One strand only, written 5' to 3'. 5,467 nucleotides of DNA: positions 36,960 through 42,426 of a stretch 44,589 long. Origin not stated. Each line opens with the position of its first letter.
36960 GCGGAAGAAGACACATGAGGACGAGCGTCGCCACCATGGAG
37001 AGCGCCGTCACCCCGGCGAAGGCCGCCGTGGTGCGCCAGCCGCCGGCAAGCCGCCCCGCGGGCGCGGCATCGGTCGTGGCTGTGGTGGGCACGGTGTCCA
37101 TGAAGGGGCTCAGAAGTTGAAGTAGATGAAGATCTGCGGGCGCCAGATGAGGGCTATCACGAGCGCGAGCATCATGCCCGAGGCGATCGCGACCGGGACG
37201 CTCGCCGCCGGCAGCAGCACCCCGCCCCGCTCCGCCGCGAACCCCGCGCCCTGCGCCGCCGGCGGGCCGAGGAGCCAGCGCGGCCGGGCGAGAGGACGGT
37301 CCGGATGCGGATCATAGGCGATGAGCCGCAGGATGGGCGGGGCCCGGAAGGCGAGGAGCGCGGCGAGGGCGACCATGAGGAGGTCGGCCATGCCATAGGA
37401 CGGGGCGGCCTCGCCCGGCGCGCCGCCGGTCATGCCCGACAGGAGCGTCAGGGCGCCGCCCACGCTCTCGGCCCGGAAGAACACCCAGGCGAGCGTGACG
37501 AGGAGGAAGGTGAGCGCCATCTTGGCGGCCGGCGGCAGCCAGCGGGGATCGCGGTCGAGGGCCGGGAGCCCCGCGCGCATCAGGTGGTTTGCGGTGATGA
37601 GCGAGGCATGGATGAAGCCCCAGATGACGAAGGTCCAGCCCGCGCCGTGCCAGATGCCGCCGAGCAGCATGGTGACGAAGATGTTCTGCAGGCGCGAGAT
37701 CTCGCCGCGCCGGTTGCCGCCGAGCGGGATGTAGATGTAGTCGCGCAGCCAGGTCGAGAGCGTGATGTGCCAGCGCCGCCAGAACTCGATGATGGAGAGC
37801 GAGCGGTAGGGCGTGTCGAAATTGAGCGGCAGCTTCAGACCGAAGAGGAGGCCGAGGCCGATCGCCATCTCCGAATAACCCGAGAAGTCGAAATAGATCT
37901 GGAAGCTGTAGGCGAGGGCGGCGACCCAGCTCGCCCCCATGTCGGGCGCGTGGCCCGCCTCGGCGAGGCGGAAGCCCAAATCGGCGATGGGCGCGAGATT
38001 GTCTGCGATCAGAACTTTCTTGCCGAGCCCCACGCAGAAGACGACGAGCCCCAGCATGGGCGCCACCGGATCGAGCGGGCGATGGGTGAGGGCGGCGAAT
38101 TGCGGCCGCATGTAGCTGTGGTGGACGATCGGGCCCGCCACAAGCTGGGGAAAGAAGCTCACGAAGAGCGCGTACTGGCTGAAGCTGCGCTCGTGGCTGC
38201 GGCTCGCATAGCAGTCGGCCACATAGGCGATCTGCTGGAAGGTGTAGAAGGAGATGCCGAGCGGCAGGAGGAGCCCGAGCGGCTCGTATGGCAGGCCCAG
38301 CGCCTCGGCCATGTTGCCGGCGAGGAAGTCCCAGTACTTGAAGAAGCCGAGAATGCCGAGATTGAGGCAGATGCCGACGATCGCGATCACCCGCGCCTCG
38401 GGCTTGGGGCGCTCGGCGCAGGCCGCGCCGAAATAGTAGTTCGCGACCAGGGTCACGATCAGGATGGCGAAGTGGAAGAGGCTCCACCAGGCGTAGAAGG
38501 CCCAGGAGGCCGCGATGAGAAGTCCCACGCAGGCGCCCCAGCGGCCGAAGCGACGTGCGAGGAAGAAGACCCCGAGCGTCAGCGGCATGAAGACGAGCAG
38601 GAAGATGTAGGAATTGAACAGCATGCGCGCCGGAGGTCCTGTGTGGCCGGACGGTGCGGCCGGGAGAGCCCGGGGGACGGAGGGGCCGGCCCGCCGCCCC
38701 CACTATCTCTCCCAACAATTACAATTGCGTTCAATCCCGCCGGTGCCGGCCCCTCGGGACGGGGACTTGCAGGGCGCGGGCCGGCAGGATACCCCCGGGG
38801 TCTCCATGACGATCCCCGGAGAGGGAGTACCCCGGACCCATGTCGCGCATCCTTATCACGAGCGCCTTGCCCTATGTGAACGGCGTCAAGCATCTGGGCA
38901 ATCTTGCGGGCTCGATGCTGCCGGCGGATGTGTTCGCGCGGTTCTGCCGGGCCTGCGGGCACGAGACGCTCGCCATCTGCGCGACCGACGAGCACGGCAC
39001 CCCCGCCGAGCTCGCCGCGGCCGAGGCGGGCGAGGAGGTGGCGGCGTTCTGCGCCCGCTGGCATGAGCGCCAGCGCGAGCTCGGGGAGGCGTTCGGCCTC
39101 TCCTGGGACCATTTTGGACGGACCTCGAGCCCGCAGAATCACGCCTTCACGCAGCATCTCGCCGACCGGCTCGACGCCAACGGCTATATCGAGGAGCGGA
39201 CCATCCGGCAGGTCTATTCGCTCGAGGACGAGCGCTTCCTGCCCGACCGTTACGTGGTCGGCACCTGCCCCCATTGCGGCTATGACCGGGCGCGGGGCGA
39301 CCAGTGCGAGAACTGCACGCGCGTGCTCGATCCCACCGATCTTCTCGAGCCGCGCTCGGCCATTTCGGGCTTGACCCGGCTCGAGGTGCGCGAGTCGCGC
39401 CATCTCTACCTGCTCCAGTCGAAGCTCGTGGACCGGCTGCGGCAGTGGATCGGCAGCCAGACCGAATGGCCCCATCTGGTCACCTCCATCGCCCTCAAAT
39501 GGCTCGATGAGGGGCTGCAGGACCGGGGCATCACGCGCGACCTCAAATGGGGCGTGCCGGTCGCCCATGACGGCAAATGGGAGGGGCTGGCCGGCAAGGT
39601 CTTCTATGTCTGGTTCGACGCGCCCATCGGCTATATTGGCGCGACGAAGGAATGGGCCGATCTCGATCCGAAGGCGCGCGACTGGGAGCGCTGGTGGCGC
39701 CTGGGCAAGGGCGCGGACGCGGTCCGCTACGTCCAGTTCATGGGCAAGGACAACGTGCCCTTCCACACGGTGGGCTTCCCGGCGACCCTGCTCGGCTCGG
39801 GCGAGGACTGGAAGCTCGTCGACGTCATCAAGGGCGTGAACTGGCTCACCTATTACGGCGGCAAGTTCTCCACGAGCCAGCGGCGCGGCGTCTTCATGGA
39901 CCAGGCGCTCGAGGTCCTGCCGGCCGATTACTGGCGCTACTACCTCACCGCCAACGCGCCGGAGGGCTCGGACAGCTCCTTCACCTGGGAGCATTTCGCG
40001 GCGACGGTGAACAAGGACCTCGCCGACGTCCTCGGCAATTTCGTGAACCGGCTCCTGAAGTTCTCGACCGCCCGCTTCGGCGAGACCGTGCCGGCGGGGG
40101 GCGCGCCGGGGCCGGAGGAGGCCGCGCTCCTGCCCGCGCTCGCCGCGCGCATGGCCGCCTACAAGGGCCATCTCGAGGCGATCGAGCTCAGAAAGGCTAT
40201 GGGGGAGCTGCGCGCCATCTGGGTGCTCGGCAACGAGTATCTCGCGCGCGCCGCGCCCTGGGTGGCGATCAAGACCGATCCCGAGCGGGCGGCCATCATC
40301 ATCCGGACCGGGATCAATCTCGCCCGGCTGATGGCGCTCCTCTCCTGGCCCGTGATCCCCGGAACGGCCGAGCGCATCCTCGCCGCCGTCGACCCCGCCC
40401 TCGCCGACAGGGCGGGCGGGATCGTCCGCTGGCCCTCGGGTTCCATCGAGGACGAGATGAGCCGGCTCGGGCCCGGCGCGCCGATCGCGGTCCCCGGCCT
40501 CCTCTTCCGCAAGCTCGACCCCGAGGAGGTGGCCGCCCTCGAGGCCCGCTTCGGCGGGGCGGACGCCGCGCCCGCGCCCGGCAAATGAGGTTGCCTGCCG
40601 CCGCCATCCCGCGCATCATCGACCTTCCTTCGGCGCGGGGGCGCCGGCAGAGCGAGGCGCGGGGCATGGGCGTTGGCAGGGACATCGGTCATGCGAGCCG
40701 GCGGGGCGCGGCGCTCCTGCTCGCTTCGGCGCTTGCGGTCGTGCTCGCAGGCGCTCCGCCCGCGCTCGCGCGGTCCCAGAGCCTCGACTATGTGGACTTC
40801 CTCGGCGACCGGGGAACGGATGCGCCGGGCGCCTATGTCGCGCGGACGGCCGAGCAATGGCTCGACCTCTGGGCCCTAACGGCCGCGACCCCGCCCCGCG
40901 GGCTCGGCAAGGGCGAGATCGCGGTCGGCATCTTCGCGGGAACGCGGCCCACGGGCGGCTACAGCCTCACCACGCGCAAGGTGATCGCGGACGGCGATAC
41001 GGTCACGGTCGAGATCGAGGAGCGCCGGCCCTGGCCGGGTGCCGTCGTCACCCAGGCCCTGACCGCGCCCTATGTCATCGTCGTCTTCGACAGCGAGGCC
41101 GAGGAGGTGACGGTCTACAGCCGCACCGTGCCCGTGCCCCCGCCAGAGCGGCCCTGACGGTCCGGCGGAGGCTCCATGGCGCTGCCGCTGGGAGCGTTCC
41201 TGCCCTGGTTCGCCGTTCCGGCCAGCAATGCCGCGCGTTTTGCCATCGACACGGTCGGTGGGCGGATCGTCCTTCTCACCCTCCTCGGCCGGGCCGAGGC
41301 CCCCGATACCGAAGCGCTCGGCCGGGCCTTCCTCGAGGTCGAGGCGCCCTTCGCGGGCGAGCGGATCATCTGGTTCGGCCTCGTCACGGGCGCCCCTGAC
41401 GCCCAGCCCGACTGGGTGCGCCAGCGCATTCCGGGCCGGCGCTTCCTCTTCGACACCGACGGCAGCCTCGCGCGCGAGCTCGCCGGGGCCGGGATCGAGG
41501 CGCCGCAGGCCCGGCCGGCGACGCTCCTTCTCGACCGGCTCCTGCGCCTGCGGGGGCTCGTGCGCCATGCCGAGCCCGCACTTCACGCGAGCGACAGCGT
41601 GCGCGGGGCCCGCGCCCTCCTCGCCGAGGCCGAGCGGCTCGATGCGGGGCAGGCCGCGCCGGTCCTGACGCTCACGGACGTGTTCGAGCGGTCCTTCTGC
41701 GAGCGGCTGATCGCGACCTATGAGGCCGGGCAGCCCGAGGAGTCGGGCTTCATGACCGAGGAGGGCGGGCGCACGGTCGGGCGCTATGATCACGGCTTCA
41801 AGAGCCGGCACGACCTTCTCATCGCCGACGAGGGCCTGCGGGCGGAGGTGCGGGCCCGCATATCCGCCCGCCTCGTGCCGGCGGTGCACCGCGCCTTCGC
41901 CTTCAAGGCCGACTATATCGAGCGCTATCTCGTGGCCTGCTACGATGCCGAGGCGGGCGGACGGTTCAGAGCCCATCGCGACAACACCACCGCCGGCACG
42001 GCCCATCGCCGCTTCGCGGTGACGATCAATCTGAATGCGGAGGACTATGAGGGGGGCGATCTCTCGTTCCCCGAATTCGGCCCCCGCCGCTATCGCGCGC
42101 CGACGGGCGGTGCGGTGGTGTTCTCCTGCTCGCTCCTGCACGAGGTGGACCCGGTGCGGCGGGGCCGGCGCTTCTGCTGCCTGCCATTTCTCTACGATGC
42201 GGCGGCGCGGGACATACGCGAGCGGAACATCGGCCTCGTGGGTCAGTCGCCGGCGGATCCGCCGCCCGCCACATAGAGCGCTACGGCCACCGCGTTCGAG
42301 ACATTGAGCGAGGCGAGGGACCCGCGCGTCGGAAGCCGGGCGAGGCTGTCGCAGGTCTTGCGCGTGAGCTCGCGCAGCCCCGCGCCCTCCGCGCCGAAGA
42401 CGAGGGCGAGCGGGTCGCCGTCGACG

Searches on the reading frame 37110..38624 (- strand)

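Call 26: search_protein_families(library=pfam, proteins=[window:37110-38624:-], max_evalue=0.00001)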
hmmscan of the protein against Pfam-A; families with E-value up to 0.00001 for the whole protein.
window:37110-38624:- (504 aa): 1 family
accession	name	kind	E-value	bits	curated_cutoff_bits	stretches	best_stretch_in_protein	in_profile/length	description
PF03062.24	MBOAT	-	9.8e-36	124.1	27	1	139-382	72-331/337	MBOAT, membrane-bound O-acyltransferase family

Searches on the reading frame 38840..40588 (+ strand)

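Call 26: search_protein_families(library=pfam, proteins=[window:38840-40588:+], max_evalue=0.00001)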
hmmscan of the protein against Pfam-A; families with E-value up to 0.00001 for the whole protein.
window:38840-40588:+ (582 aa): 2 families
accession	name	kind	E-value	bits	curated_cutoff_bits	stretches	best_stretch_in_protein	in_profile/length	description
PF09334.17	tRNA-synt_1g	-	4.9e-144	480.3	20.1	1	4-405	1-390/391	tRNA synthetases class I (M)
PF19303.5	Anticodon_3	-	1.1e-46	158.9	23.5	1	417-575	1-151/152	Anticodon binding domain of methionyl tRNA ligase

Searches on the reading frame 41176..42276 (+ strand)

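Call 26: search_protein_families(library=pfam, proteins=[window:41176-42276:+], max_evalue=0.00001)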
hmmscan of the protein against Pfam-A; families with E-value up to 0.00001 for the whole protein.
window:41176-42276:+ (366 aa): 1 family
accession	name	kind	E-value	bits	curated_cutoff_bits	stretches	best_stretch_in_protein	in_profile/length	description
PF13640.12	2OG-FeII_Oxy_3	-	1.3e-11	45.8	27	1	253-337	3-95/98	2OG-Fe(II) oxygenase superfamily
